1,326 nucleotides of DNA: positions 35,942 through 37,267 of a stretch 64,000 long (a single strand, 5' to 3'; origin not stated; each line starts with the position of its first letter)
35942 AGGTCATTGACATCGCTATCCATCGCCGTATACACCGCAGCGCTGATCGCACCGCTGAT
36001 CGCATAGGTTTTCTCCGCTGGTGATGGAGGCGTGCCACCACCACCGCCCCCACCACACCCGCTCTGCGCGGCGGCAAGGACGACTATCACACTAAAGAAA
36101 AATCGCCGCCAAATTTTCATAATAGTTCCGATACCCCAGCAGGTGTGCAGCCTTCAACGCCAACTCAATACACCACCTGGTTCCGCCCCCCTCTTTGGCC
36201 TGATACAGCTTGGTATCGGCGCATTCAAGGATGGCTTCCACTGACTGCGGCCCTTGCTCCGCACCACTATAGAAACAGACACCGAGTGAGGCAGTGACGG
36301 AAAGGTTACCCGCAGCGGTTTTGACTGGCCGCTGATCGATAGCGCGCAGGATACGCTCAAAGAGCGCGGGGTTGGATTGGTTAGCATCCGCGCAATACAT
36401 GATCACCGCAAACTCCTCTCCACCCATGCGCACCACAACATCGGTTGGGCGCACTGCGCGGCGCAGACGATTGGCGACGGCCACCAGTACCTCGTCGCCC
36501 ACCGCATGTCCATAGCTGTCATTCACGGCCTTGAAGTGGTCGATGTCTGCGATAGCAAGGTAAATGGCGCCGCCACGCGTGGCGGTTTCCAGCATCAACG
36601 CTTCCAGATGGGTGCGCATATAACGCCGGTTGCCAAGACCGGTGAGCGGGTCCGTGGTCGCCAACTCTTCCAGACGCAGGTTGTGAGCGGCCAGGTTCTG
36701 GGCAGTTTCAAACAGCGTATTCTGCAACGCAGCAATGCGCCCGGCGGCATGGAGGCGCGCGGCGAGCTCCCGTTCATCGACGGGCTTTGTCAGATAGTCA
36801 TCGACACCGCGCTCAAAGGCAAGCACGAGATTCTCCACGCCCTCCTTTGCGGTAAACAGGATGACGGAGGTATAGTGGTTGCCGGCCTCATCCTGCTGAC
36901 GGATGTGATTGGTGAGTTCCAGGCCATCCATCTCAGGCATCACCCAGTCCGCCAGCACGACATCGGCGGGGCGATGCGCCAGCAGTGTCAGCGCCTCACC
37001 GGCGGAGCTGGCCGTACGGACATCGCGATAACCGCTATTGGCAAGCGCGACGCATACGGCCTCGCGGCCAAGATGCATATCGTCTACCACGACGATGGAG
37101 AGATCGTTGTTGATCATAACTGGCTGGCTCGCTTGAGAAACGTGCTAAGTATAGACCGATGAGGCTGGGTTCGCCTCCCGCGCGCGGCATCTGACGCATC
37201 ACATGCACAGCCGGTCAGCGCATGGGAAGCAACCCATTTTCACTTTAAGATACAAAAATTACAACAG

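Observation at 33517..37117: REC-GGDEF response regulator overlapping a large S8 subtilase lipoprotein, directly upstream of pilA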

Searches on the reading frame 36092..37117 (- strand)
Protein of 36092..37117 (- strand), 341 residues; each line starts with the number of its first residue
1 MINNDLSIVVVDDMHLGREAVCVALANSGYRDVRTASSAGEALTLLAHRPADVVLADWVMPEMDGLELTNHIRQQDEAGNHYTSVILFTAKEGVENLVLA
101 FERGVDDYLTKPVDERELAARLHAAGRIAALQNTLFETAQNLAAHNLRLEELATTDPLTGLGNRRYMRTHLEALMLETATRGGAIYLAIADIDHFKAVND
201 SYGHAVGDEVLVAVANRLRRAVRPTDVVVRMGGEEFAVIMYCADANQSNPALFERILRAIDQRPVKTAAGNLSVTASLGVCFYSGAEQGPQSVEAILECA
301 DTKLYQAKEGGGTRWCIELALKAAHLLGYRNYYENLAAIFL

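Call 3: search_protein_families(library=pfam, proteins=[window:36092-37117:-], max_evalue=0.01)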
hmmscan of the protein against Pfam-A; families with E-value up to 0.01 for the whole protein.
window:36092-37117:- (341 aa): 2 families
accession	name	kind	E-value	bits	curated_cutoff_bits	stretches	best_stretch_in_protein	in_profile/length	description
PF00990.26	GGDEF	-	3.1e-41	141.3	23.8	1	153-312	1-159/161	Diguanylate cyclase, GGDEF domain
PF00072.30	Response_reg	-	4.8e-25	88.3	30.2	1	8-122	1-110/111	Response regulator receiver domain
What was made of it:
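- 36092..37117 (-): Orphan response-regulator diguanylate cyclase (REC-GGDEF), 341 aa as it reads. It has GGEEF, an RxxD I-site (RPTD) and receiver residues D12, D13, D57, T89 and K111. The last 30 residues are out of the family's frame. Pfam Response_reg 8-122 and GGDEF 153-312 in call 3.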

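Call 24: search_protein_families(library=ncbifam, proteins=[window:36092-37117:-], max_evalue=0.001)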
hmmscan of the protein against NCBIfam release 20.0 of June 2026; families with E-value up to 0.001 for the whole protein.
window:36092-37117:- (341 aa): 111 families (the best 25 are shown)
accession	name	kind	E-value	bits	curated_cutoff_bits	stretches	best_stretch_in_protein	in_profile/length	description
NF007135.0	PRK09581.1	equivalog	5.2e-69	233.2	474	2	151-314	290-451/457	PleD family two-component system response regulator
NF047654.1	DiguCycDgcRLepto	equivalog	4.7e-50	170.1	500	1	7-313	4-291/295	diguanylate cyclase DgcR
TIGR00254.1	GGDEF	domain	5.1e-44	149.9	37.4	1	149-314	1-163/168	diguanylate cyclase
NF038266.1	diguan_SiaD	equivalog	1.3e-43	149.2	290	1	140-313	81-250/252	biofilm regulation diguanylate cyclase SiaD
NF007380.0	PRK09894.1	equivalog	2.2e-43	148.7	256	1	132-314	107-283/296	diguanylate cyclase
NF007423.1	PRK09966.1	equivalog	1.2e-41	142.9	325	1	130-308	216-390/390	diguanylate cyclase DgcN/YfiN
NF051473.1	DigCycDgcsShew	equivalog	6.6e-33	114.3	400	1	128-317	111-290/291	diguanylate cyclase DgcS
NF053781.1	cdiGMPphdstlr2612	equivalog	1.3e-30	105.8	1600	1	119-315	807-999/1268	Tlr1612 family c-di-GMP phosphodiesterase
NF041606.1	dguan_cyc_DgcA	equivalog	1.4e-30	106.4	370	1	141-315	166-336/340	diguanylate cyclase DgcA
NF045675.1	PhdiestaseDibA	equivalog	2.2e-29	102.3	980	1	145-315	195-361/623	phosphodiesterase DibA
NF007599.0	PRK10245.1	equivalog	1.1e-28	99.8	402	1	136-314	193-366/371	diguanylate cyclase AdrA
NF050064.1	BlResRespRegCbrR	equivalog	8.3e-28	97.5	600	1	32-314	149-410/415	bile resistance response regulator CbrR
NF011955.1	PRK15426.1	equivalog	2.7e-27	95.1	408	1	145-317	390-560/564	cellulose biosynthesis regulator diguanylate cyclase DgcQ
NF007474.0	PRK10060.1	equivalog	1.2e-26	93.2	782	1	147-317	231-394/663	cyclic di-GMP phosphodiesterase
NF007298.0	PRK09776.1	equivalog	3.7e-25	88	1135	1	149-315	680-842/1111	diguanylate cyclase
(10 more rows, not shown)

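Call 31: find_homologous_proteins(query=window:36092-37117:-, max_evalue=1e-20)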
Query window:36092-37117:- (341 aa): 4115 proteins with E <= 1e-20 among 8000 candidates; the best 120 are listed.
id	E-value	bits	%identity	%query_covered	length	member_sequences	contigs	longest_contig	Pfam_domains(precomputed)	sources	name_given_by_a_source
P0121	4.2e-193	659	96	92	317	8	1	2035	PF00990.27,PF00072.31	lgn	-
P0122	1.0e-182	624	90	92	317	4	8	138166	PF00990.27,PF00072.31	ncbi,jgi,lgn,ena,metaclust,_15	metaclust:\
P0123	1.1e-179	614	89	92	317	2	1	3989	PF00990.27,PF00072.31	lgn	-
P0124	3.3e-170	583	84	92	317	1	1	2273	PF00990.27,PF00072.31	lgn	-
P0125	5.1e-134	464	68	92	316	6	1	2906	PF00990.27,PF00072.31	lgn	-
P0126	1.3e-133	463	68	92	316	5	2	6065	PF00990.27,PF00072.31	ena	-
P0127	1.3e-132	460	68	92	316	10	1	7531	PF00990.27,PF00072.31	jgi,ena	-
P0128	7.3e-131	454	66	92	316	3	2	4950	PF00990.27,PF00072.31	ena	-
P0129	1.2e-130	453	66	92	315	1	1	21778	PF00990.27,PF00072.31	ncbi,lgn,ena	-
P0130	3.6e-128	445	65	92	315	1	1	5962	PF00990.27,PF00072.31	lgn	-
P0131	1.0e-124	434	62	93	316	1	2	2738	PF00990.27,PF00072.31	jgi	-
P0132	1.1e-123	431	63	92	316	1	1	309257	PF00990.27,PF00072.31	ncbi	ncbi:MAG: diguanylate cyclase [Gammaproteobacteria bacterium]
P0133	3.9e-120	419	63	91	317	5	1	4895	PF00990.27,PF00072.31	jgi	jgi:diguanylate cyclase (GGDEF)-like protein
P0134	1.1e-118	414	62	92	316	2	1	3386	PF00990.27,PF00072.31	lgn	-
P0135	1.2e-118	414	61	92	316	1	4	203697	PF00990.27,PF00072.31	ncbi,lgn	-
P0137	9.9e-118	411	61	93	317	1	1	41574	PF00990.27,PF00072.31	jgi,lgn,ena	-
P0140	9.7e-117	408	61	92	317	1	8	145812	PF00990.27,PF00072.31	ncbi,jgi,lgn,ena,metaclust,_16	metaclust:\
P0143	1.2e-114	401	59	92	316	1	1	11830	PF00990.27,PF00072.31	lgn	-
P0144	1.6e-114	400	62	90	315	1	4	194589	PF00990.27,PF00072.31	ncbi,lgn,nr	ncbi:MAG: diguanylate cyclase response regulator [Chromatiales bacterium 21-64-14]|nr:MAG: diguanyla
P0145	1.7e-114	400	63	91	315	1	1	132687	PF00990.27,PF00072.31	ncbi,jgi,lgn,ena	-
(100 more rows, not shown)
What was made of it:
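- Tried and rejected: I first inferred that NCBI had flagged the frameshifted cyclase as a pseudogene, because it was missing from the homologue list (call 31).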

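Call 32: find_encoding_contigs(protein=P0143, flank=8000, max_places=1)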
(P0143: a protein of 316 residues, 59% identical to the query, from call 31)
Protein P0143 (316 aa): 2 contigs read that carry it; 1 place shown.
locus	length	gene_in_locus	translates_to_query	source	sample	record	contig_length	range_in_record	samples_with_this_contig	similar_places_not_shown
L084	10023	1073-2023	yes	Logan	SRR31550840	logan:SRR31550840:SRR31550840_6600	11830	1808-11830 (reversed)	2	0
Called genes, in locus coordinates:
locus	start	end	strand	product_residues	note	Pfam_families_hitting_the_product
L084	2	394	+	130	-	?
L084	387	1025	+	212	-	PF00929:RNase_T, PF16473:Rv2179c-like (weak)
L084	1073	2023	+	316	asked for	PF00072:Response_reg, PF00990:GGDEF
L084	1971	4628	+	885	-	PF04151:PPC (weak), PF22148:Fervidolysin_NPro-like (faint), PF00082:Peptidase_S8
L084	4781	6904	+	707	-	-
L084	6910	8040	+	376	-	PF18990:DUF5723 (weak)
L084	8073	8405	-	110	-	PF00462:Glutaredoxin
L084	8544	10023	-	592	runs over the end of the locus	PF13522:GATase_6, PF13537:GATase_7, PF12481:DUF3700 (faint), PF00733:Asn_synthase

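Call 33: find_encoding_contigs(protein=P0132, flank=6000, max_places=1)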
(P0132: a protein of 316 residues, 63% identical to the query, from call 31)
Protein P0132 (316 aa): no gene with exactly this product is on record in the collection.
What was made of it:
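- Tried and rejected: One context look-up (P0132) found nothing on record (call 33).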

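Call 34: find_encoding_contigs(protein=P0129, flank=6000, max_places=1)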
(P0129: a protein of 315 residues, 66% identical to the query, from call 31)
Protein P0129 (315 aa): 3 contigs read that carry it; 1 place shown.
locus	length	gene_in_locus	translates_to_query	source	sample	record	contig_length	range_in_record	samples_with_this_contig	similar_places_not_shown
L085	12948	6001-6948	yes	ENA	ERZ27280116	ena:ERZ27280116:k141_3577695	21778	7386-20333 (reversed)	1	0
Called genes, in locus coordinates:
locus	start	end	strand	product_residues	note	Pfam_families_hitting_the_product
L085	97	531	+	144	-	-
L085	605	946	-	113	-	-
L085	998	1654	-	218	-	PF11249:DUF3047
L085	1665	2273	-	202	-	PF00881:Nitroreductase, PF14512:TM1586_NiRdase (faint)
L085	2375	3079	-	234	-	PF02678:Pirin, PF07883:Cupin_2 (faint), PF17954:Pirin_C_2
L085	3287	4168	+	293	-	PF00126:HTH_1, PF03466:LysR_substrate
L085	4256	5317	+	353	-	PF04909:Amidohydro_2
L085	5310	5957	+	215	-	PF00929:RNase_T, PF16473:Rv2179c-like (faint)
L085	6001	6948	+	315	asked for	PF00072:Response_reg, PF00990:GGDEF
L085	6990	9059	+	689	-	PF05547:Peptidase_M6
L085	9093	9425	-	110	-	PF00462:Glutaredoxin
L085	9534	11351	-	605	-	PF13522:GATase_6, PF13537:GATase_7, PF00733:Asn_synthase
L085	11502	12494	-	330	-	PF01636:APH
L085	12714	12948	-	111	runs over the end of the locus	PF11191:DUF2782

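Call 37: find_related_loci(query=A4, collection=metagenome_contigs, flank=6000)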
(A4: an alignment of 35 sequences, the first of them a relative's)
Query A4 (317 aa) in metagenome_contigs; peptide patterns used: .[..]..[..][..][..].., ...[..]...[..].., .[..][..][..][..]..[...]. (x = any residue, [..] = any of these).
600 stretches matched a pattern (row limit reached: there are more); 597 encode a relative of the query (tblastn E <= 1e-3); the best 80 are kept; 80 distinct loci.
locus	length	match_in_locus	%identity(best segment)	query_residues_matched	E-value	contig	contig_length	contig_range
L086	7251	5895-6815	39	1-316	5e-61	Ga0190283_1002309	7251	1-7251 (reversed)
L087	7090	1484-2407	39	1-316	5e-59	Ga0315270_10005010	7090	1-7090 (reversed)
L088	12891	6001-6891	39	6-315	5e-57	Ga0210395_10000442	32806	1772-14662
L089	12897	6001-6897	39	6-317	1e-55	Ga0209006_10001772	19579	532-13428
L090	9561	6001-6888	38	7-314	2e-54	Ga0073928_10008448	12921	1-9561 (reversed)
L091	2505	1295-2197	37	5-316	1e-54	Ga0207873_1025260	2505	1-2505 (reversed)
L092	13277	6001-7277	39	6-313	3e-51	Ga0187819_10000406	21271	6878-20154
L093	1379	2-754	38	53-315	6e-52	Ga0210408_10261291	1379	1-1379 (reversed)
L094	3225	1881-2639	41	53-315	3e-49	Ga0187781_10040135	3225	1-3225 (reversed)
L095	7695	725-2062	38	8-314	1e-47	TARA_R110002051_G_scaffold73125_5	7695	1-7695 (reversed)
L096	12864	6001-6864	36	8-316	3e-47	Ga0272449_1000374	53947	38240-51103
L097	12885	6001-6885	36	6-313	4e-47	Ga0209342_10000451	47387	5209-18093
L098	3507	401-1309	35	8-316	1e-46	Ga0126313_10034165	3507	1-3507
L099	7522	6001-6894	36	6-317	2e-46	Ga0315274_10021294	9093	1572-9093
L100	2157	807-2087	34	5-316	9e-47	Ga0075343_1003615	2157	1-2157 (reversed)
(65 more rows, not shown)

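Call 38: find_encoding_contigs(protein=P0135, flank=5000, max_places=1)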
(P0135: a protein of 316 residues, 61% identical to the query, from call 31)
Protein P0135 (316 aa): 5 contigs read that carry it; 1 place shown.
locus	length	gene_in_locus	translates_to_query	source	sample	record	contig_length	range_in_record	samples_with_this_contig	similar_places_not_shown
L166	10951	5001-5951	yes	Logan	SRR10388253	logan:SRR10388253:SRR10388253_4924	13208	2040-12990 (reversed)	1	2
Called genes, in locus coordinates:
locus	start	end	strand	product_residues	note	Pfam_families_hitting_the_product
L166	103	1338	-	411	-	PF00390:malic, PF03949:Malic_M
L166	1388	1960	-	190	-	PF03695:UPF0149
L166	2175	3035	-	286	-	PF02421:FeoB_N (faint), PF03193:RsgA_GTPase, PF01926:MMR_HSR1 (weak)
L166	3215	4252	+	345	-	PF04909:Amidohydro_2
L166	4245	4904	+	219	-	PF00929:RNase_T, PF16473:Rv2179c-like (faint)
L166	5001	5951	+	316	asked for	PF00072:Response_reg, PF00990:GGDEF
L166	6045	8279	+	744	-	PF22020:RlmL_1st, PF02926:THUMP, PF01170:UPF0020, PF05175:MTS (faint), PF10672:Methyltrans_SAM, PF03602:Cons_hypoth95, PF13847:Methyltransf_31 (weak)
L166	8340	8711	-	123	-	PF01219:DAGK_prokar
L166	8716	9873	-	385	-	PF13439:Glyco_transf_4, PF13579:Glyco_trans_4_4, PF20706:GT4-conflict, PF00534:Glycos_transf_1, PF13692:Glyco_trans_1_4, PF13524:Glyco_trans_1_2 (weak)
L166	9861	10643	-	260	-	PF00149:Metallophos, PF12850:Metallophos_2 (faint)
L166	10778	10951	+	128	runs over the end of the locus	PF02810:SEC-C (weak), PF17775:YchJ_M-like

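Call 39: find_encoding_contigs(protein=P0140, flank=5000, max_places=1)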
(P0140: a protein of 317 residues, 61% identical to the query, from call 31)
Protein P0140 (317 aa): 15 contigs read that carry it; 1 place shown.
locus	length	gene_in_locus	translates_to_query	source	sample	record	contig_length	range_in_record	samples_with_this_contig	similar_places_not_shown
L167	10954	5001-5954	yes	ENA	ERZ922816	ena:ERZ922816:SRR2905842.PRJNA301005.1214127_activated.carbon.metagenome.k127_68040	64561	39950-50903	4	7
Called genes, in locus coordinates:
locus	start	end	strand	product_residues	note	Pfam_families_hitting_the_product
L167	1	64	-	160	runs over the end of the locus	PF22398:DUF6978 (weak)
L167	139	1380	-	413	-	PF00390:malic, PF01262:AlaDh_PNT_C (faint), PF03949:Malic_M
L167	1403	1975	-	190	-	PF03695:UPF0149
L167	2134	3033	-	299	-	PF02421:FeoB_N (faint), PF03193:RsgA_GTPase, PF01926:MMR_HSR1 (weak)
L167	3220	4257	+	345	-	PF04909:Amidohydro_2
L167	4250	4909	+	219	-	PF00929:RNase_T, PF16473:Rv2179c-like (weak)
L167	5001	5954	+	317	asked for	PF00072:Response_reg, PF00990:GGDEF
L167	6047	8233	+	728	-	PF22020:RlmL_1st, PF02926:THUMP, PF01170:UPF0020, PF05175:MTS (faint), PF10672:Methyltrans_SAM, PF03602:Cons_hypoth95, PF13847:Methyltransf_31 (weak)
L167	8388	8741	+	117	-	PF02410:RsfS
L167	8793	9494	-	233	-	PF13441:Gly-zipper_YMGG, PF05433:Rick_17kDa_Anti (weak), PF13488:Gly-zipper_Omp, PF00691:OmpA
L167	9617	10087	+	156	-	PF02590:SPOUT_MTase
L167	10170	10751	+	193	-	PF03734:YkuD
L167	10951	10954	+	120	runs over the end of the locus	-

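Call 40: find_encoding_contigs(protein=P0144, flank=5000, max_places=1)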
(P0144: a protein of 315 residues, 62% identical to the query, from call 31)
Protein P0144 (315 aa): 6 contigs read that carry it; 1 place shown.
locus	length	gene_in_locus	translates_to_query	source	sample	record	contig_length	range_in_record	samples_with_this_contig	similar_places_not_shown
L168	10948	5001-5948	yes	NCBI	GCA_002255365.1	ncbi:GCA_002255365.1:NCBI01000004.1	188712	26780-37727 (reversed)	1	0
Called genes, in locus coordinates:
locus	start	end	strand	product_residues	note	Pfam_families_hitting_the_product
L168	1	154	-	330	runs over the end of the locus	PF00676:E1_dh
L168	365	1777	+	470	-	PF00883:Peptidase_M17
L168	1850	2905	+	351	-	PF01979:Amidohydro_1, PF04909:Amidohydro_2 (weak)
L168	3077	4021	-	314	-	PF01963:TraB_PrgY_gumN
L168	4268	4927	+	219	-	PF00929:RNase_T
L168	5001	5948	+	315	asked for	PF00072:Response_reg, PF00990:GGDEF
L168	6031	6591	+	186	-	-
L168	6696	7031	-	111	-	PF00462:Glutaredoxin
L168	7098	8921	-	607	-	PF13522:GATase_6, PF13537:GATase_7, PF00733:Asn_synthase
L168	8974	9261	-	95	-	PF04972:BON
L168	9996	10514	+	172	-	PF06181:Urate_ox_N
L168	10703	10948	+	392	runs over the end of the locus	PF00202:Aminotran_3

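Call 56: find_encoding_contigs(protein=P0127, flank=5000, max_places=1)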
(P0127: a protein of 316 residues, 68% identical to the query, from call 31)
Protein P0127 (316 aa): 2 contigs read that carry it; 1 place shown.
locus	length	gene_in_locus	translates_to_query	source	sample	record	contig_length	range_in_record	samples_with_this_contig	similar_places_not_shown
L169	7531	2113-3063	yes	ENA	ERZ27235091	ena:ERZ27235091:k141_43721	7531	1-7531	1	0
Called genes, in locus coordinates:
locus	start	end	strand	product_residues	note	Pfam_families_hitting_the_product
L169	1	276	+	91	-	?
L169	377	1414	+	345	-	PF01979:Amidohydro_1, PF04909:Amidohydro_2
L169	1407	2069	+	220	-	PF00929:RNase_T, PF16473:Rv2179c-like (weak)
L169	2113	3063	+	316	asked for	PF00072:Response_reg, PF00990:GGDEF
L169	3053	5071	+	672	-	PF05547:Peptidase_M6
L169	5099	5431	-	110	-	PF00462:Glutaredoxin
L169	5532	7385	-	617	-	PF13522:GATase_6, PF12481:DUF3700 (faint), PF13537:GATase_7, PF00733:Asn_synthase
